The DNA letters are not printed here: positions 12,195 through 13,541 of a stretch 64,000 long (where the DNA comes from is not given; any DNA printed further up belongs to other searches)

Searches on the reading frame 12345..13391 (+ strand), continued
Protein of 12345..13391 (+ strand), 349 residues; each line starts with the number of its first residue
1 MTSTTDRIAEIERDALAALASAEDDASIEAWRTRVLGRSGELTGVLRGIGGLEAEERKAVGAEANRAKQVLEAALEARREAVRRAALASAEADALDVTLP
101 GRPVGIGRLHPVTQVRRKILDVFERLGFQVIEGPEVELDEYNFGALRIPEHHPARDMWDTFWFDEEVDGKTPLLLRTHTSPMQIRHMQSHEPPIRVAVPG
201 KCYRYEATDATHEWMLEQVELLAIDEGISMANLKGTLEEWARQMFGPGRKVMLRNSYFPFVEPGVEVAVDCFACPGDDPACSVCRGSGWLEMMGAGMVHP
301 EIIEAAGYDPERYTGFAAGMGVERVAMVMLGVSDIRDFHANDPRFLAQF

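Call 88: find_encoding_contigs(protein=P0133, flank=5000, max_places=1)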
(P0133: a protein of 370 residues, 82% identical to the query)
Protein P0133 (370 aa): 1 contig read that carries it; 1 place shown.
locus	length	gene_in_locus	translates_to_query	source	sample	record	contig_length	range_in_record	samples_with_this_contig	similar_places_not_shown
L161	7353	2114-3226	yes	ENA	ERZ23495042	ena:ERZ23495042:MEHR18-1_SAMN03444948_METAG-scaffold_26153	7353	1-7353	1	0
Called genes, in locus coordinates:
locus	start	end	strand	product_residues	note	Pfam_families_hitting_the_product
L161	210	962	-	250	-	-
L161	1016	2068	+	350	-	-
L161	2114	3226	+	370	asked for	PF02912:Phe_tRNA-synt_N, PF01409:tRNA-synt_2d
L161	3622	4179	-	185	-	-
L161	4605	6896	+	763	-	PF01315:Ald_Xan_dh_C, PF02738:MoCoBD_1, PF20256:MoCoBD_2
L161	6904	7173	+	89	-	PF02597:ThiS (weak)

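Call 89: find_encoding_contigs(protein=P0137, flank=5000, max_places=2)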
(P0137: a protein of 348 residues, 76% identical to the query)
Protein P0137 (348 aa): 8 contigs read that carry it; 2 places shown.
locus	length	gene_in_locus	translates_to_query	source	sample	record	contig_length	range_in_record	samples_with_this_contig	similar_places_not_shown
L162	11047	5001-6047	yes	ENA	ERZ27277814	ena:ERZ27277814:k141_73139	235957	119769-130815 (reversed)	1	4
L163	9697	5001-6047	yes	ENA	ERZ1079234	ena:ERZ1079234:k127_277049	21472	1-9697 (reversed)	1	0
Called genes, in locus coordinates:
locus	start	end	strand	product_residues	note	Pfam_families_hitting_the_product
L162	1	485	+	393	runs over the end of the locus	PF01264:Chorismate_synt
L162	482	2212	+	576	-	PF01202:SKI, PF13238:AAA_18 (weak), PF13671:AAA_33 (weak), PF00465:Fe-ADH, PF13685:Fe-ADH_2, PF01761:DHQ_synthase, PF24621:DHQS_C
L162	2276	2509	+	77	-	PF00708:Acylphosphatase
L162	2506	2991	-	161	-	PF03205:MobB (faint), PF13604:AAA_30 (weak)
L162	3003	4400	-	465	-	PF03453:MoeA_N, PF00994:MoCF_biosynth, PF03454:MoeA_C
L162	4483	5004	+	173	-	-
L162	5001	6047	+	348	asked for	PF02912:Phe_tRNA-synt_N, PF01409:tRNA-synt_2d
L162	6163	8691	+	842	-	PF01588:tRNA_bind, PF03483:B3_4, PF03484:B5, PF17759:tRNA_synthFbeta, PF03147:FDX-ACB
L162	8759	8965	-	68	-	PF21805:Imm5_like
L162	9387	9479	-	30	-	-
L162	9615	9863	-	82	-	-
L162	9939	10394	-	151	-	-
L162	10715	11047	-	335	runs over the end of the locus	-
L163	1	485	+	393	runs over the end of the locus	PF01264:Chorismate_synt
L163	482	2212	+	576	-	PF01202:SKI, PF13238:AAA_18 (weak), PF13671:AAA_33 (weak), PF00465:Fe-ADH, PF13685:Fe-ADH_2, PF01761:DHQ_synthase, PF24621:DHQS_C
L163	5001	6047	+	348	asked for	PF02912:Phe_tRNA-synt_N, PF01409:tRNA-synt_2d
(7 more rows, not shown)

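Call 90: find_encoding_contigs(protein=P0146, flank=5000, max_places=1)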
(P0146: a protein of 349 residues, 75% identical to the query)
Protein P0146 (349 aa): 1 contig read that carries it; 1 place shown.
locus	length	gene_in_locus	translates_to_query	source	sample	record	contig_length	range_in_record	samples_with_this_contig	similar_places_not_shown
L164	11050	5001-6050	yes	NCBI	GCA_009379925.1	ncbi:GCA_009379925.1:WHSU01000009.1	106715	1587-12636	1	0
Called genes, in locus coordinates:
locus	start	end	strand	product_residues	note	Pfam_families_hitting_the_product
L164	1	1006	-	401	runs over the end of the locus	PF08534:Redoxin, PF00578:AhpC-TSA, PF17991:Thioredoxin_10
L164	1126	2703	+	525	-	PF00005:ABC_tran, PF13476:AAA_23 (faint), PF13555:AAA_29 (faint), PF02463:SMC_N (faint), PF13521:AAA_28 (faint), PF12848:ABC_tran_Xtn, PF00005:ABC_tran, PF13304:AAA_21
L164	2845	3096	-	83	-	PF01037:AsnC_trans_reg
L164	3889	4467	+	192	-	-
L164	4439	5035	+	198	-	PF09509:Hypoth_Ymh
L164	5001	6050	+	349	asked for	PF02912:Phe_tRNA-synt_N, PF01409:tRNA-synt_2d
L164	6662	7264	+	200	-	PF05198:IF3_N, PF00707:IF3_C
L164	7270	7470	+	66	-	PF01632:Ribosomal_L35p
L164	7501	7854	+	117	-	PF00453:Ribosomal_L20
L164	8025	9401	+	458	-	PF00206:Lyase_1, PF10397:ADSL_C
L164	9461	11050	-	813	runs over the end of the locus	PF01588:tRNA_bind, PF03483:B3_4, PF03484:B5, PF17759:tRNA_synthFbeta, PF03147:FDX-ACB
